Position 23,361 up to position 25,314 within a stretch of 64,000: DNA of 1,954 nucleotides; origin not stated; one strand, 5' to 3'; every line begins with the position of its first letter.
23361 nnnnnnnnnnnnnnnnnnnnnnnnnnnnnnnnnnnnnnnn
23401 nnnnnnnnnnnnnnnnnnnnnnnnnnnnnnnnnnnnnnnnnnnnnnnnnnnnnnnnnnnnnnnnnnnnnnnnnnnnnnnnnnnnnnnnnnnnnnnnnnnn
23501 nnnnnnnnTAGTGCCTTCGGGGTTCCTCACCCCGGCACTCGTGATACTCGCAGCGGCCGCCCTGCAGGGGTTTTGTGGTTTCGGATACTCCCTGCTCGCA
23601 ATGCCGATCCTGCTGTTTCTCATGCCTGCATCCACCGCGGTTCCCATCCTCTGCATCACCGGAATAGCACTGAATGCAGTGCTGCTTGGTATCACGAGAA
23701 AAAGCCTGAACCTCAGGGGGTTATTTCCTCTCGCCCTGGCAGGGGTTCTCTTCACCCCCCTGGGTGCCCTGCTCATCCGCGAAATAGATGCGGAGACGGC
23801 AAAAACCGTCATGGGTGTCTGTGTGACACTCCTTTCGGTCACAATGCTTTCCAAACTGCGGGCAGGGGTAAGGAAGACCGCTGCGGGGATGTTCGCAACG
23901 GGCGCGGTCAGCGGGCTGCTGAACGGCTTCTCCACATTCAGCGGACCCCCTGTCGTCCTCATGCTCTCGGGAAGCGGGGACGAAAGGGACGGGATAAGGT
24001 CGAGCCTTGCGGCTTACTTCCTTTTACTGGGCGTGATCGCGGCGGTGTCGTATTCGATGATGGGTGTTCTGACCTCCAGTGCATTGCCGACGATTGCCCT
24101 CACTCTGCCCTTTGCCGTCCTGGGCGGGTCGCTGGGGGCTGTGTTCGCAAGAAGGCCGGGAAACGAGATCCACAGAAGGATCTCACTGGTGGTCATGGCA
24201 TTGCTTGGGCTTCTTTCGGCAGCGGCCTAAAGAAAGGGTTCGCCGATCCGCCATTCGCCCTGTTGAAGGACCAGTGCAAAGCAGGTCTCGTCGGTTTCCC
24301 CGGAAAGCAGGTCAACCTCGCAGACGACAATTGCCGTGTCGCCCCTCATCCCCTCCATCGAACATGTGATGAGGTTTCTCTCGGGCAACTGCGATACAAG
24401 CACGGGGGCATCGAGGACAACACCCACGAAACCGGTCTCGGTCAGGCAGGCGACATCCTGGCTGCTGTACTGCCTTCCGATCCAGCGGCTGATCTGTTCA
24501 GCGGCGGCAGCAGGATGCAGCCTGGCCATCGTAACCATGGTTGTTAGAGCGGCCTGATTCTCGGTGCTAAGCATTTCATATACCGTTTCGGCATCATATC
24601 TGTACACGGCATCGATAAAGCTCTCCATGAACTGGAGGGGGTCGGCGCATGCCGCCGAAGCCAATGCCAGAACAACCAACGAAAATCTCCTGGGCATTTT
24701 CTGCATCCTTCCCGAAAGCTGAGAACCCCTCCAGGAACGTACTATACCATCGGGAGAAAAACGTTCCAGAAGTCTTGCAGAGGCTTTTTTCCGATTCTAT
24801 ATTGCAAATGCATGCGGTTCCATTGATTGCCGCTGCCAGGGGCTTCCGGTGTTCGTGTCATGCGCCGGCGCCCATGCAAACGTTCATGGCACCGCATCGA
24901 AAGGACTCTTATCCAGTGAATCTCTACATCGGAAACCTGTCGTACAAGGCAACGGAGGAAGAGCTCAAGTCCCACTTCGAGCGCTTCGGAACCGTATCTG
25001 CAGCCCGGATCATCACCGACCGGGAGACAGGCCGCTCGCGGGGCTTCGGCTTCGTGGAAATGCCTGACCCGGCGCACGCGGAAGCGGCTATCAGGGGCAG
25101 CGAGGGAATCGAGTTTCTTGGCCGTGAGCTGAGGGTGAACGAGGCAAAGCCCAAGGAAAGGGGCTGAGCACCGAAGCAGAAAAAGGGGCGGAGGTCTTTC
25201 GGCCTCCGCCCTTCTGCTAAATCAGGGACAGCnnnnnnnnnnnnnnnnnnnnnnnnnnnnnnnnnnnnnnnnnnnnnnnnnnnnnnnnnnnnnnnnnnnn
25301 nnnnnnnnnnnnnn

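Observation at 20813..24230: Translationally coupled operon: three diverged paralogues of an unrecognised secreted-protein family plus a TSUP permease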

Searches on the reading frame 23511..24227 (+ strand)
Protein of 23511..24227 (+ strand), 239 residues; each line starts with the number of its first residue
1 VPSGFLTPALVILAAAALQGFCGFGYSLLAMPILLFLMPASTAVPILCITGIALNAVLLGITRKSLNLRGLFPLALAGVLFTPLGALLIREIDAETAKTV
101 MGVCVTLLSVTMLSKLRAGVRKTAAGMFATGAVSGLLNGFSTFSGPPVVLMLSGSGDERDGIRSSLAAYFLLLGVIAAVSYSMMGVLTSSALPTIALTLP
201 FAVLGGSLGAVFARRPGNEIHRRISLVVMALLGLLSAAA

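Call 4: search_protein_families(library=pfam, proteins=[window:23511-24227:+], max_evalue=1)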
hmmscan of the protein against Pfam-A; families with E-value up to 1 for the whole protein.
window:23511-24227:+ (239 aa): 1 family
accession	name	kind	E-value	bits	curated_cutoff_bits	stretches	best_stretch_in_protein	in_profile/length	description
PF01925.25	TauE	-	4.5e-25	89.1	32.6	1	10-234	3-235/237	Sulfite exporter TauE/SafE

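Call 5: search_protein_families(library=ncbifam, proteins=[window:23511-24227:+], max_evalue=1)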
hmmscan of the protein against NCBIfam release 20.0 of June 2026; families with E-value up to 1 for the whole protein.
window:23511-24227:+ (239 aa): 0 families

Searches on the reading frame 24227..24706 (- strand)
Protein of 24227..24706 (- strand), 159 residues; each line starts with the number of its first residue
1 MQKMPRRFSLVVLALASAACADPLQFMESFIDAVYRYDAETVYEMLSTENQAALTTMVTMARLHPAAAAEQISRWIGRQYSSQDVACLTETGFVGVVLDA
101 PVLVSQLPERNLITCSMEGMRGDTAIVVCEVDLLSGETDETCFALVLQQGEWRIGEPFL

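Call 52: search_protein_families(library=pfam, proteins=[window:24227-24706:-], max_evalue=0.001)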
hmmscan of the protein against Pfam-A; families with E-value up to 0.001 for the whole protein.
window:24227-24706:- (159 aa): 0 families

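Call 59: search_protein_families(library=ncbifam, proteins=[window:24227-24706:-], max_evalue=0.001)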
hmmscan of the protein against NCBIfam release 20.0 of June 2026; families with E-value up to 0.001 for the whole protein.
window:24227-24706:- (159 aa): 0 families

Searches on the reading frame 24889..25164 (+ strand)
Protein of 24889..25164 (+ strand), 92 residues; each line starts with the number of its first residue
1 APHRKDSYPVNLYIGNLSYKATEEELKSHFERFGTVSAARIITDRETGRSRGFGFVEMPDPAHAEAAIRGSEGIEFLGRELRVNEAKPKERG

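Call 52: search_protein_families(library=pfam, proteins=[window:24889-25164:+], max_evalue=0.001)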
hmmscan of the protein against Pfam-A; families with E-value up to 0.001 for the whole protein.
window:24889-25164:+ (92 aa): 1 family
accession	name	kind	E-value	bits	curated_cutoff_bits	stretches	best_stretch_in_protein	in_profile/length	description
PF00076.28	RRM_1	-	2.3e-23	82.3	20.7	1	12-82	1-70/70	RNA recognition motif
